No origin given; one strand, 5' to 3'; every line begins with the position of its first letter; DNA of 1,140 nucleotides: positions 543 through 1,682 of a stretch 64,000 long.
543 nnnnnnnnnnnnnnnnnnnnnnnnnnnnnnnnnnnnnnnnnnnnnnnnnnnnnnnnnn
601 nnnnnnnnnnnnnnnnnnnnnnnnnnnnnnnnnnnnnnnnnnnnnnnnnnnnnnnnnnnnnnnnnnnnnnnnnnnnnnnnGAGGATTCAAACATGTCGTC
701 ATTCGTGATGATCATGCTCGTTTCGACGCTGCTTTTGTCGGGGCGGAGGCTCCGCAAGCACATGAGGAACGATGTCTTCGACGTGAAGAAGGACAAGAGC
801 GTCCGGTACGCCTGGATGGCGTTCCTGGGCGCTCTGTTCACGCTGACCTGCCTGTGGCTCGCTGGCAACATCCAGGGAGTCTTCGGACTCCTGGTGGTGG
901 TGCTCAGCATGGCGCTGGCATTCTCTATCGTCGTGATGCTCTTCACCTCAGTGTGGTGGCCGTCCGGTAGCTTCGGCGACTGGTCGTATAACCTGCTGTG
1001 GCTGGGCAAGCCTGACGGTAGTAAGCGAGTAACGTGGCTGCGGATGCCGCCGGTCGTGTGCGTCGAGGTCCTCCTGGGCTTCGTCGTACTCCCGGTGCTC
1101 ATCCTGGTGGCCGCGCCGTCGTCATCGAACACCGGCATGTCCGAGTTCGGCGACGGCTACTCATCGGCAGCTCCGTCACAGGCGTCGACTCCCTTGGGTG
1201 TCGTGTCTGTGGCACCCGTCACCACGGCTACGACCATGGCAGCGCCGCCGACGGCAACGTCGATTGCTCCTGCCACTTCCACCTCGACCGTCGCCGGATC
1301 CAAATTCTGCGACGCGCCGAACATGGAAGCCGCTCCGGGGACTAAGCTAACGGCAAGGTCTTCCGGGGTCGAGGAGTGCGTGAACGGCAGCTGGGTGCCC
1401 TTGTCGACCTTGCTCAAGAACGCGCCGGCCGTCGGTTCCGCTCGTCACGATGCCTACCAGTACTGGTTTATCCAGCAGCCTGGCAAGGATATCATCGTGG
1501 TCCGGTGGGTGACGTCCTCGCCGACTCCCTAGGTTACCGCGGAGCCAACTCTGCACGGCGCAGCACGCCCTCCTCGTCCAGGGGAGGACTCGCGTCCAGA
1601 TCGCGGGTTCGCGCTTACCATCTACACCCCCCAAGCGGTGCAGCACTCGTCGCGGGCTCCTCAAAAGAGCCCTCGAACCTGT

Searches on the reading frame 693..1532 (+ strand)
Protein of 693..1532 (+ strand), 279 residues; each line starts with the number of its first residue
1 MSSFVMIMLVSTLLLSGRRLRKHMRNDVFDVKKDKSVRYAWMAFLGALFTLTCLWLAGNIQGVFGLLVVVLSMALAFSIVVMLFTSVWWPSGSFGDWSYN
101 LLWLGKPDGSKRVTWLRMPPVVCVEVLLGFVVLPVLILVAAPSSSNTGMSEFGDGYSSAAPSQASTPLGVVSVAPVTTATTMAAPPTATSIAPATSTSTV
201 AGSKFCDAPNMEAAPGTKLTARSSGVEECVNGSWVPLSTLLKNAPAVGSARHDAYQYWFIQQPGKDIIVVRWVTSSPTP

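Call 9: search_protein_families(library=pfam, proteins=[window:693-1532:+], max_evalue=0.01)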
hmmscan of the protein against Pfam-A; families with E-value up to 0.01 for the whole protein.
window:693-1532:+ (279 aa): 0 families

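Call 10: find_encoding_contigs(protein=window:693-1532:+, flank=10000, max_places=10)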
Protein window:693-1532:+ (279 aa): 1 contig read that carries it; 1 place shown.
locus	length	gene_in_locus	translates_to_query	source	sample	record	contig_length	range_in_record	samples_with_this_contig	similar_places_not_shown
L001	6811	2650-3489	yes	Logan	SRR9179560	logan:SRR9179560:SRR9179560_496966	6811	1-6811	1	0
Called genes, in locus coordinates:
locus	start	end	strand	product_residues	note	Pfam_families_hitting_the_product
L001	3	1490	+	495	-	?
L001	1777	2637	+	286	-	-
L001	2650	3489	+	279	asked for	-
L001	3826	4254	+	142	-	PF11304:DUF3106 (weak)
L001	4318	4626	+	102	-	PF18908:DUF5663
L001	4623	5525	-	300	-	PF00551:Formyl_trans_N, PF02911:Formyl_trans_C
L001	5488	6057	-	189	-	PF01327:Pep_deformylase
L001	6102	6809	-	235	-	?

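Call 15: find_homologous_proteins(query=window:693-1532:+, max_evalue=0.001)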
Query window:693-1532:+ (279 aa): 1 proteins with E <= 0.001 among 3555 candidates.
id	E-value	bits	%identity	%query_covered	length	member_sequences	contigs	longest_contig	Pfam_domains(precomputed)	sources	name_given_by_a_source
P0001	1.1e-179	614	100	100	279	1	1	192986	-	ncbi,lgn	-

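Call 17: find_homologous_proteins(query=L001:1777-2637:+, max_evalue=0.01)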
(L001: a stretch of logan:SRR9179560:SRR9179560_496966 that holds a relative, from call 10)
Query L001:1777-2637:+ (286 aa): 1 proteins with E <= 0.01 among 3746 candidates.
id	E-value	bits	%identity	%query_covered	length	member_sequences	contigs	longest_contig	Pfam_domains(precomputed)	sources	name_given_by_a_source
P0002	1.7e-180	617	100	100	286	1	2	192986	-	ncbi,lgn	-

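Call 19: find_encoding_contigs(protein=P0002, flank=10000, max_places=10)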
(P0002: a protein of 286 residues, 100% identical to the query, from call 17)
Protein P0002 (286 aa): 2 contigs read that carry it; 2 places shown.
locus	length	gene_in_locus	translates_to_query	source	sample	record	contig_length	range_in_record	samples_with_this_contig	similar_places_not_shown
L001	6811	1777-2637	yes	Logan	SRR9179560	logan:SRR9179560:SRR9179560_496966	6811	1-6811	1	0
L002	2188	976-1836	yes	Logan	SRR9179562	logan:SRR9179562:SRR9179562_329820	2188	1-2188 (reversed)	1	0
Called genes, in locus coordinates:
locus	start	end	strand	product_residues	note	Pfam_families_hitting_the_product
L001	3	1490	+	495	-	?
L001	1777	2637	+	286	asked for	-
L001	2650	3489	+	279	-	-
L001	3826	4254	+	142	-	PF11304:DUF3106 (weak)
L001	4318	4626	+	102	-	PF18908:DUF5663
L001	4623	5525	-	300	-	PF00551:Formyl_trans_N, PF02911:Formyl_trans_C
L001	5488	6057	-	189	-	PF01327:Pep_deformylase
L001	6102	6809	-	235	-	?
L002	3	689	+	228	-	?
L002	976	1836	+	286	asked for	-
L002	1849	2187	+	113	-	?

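Call 22: search_protein_representatives(protein=window:693-1532:+)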
Query: 279 residues. Proteins with E-value up to 0.001 (for the whole library): 2; up to 1e-10: 1; up to 1e-30: 1. The best 2 are listed.
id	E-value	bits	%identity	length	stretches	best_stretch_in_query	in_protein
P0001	3.3e-180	613.8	100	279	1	1-279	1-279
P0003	1.9e-06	43.9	25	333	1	32-267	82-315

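Call 25: find_encoding_contigs(protein=P0003, flank=8000, max_places=6)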
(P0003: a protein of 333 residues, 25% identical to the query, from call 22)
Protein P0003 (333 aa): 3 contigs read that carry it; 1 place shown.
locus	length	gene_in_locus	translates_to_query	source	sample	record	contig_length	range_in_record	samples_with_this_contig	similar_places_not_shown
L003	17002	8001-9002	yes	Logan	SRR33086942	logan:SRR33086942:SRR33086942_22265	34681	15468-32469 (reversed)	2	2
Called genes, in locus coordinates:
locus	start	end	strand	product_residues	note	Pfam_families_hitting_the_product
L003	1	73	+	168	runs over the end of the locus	-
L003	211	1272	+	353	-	PF21710:Spt6_S1 (faint), PF00575:S1, PF13509:S1_2 (faint), PF23459:S1_RRP5 (faint), PF00575:S1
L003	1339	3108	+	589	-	PF04760:IF2_N, PF00009:GTP_EFTU, PF00071:Ras (weak), PF01926:MMR_HSR1, PF02421:FeoB_N (weak), PF09439:SRPRB (faint), PF22042:EF-G_D2, PF11987:IF-2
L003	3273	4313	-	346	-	-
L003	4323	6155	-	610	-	-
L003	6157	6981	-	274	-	PF13672:PP2C_2 (weak)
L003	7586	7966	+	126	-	-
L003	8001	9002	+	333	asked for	-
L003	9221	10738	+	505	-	-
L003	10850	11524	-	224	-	PF00293:NUDIX (weak)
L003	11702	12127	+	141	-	PF11304:DUF3106 (faint)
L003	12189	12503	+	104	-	PF18908:DUF5663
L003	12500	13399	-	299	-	PF00551:Formyl_trans_N, PF02911:Formyl_trans_C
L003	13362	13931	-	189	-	PF01327:Pep_deformylase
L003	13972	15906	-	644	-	PF17764:PriA_3primeBD, PF04851:ResIII, PF00270:DEAD, PF18319:Zn_ribbon_PriA, PF00271:Helicase_C (weak), PF18074:PriA_C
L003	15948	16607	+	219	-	PF00156:Pribosyltran (weak)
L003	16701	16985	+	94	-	-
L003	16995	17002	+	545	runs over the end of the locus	PF01368:DHH, PF02272:DHHA1, PF17768:RecJ_OB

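Call 40: search_dna_similar(query=window:693-1529:+, collection=phages, mode=protein, max_evalue=0.01)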
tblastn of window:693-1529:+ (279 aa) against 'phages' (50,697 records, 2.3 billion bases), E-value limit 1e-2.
No match.

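Call 49: search_protein_families(library=padloc, proteins=[L003:3273-4313:-, L003:4323-6155:-, L003:6157-6981:-, L001:1777-2637:+, window:693-1532:+, L003:9221-10738:+], max_evalue=0.01)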
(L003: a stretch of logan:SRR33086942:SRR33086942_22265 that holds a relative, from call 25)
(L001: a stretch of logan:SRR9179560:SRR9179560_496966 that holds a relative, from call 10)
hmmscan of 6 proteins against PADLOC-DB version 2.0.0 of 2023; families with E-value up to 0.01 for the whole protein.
L003:3273-4313:- (346 aa): 0 families

L003:4323-6155:- (610 aa): 4 families
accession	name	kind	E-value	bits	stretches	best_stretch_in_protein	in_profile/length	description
PDLC04047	PD-T4-6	-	4.2e-05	20.8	1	19-234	16-213/327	-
PDLC04042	PD-T4-6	-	5.8e-05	20.9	1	19-171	15-153/292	-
PDLC01088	C3a189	-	0.0014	15.2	1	117-233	86-208/840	kinase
PDLC04048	PD-T4-6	-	0.0016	15.9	1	19-171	16-155/354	-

L003:6157-6981:- (274 aa): 0 families

L001:1777-2637:+ (286 aa): 0 families

window:693-1532:+ (279 aa): 0 families

L003:9221-10738:+ (505 aa): 0 families

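Call 50: search_protein_families(library=pfam, proteins=[L003:3273-4313:-, L003:4323-6155:-, L003:6157-6981:-, L003:9221-10738:+], max_evalue=0.01)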
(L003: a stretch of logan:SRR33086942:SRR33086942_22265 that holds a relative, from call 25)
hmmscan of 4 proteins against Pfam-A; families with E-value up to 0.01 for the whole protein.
L003:3273-4313:- (346 aa): 0 families

L003:4323-6155:- (610 aa): 2 families
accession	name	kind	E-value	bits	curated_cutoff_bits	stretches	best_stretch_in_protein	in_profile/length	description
PF00069.31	Pkinase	-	4.6e-05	23.4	31.7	1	37-235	17-199/263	Protein kinase domain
PF01163.29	RIO1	-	0.0019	18.3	22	0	100-170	84-147/187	RIO domain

L003:6157-6981:- (274 aa): 1 family
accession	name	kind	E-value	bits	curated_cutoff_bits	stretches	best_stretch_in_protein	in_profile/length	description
PF13672.11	PP2C_2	-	8.7e-08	32.4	24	1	14-140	2-122/209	Protein phosphatase 2C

L003:9221-10738:+ (505 aa): 0 families

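Call 54: find_homologous_proteins(query=A5, max_evalue=0.001)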
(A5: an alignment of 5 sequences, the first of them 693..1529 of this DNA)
Query A5 (5 sequences) (279 aa, profile of the alignment): 5 proteins with E <= 0.001 among 8000 candidates.
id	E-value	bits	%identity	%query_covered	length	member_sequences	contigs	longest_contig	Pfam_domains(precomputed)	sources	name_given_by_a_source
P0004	6.4e-96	339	28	17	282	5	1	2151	-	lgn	-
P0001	8.3e-81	289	100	100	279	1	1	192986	-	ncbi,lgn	-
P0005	1.2e-60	223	26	14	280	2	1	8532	-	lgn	-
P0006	2.4e-37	147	56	3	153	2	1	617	-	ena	-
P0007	4.3e-31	126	42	6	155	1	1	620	-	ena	-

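Call 55: find_encoding_contigs(protein=P0005, flank=10000, max_places=4)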
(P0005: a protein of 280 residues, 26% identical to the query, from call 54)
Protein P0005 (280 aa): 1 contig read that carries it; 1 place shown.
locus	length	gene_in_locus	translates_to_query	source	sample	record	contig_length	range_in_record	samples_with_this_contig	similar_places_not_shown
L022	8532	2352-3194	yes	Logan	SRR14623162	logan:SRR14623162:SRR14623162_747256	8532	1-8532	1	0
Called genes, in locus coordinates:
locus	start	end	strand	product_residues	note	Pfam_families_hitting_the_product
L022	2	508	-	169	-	?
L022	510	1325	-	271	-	PF13672:PP2C_2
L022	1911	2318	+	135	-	-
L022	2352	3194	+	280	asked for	-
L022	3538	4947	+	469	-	-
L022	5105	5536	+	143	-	-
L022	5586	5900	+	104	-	PF18908:DUF5663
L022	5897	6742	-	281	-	PF00551:Formyl_trans_N, PF02911:Formyl_trans_C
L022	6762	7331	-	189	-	PF01327:Pep_deformylase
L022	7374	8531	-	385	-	?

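Call 56: find_encoding_contigs(protein=P0004, flank=10000, max_places=4)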
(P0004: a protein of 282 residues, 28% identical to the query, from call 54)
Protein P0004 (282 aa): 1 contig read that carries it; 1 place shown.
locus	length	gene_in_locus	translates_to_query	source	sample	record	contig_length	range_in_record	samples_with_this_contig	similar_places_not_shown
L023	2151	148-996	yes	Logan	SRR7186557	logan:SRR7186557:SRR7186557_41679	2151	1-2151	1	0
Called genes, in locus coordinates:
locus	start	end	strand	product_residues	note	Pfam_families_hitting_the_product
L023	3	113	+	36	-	?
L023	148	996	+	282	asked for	-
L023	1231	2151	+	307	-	?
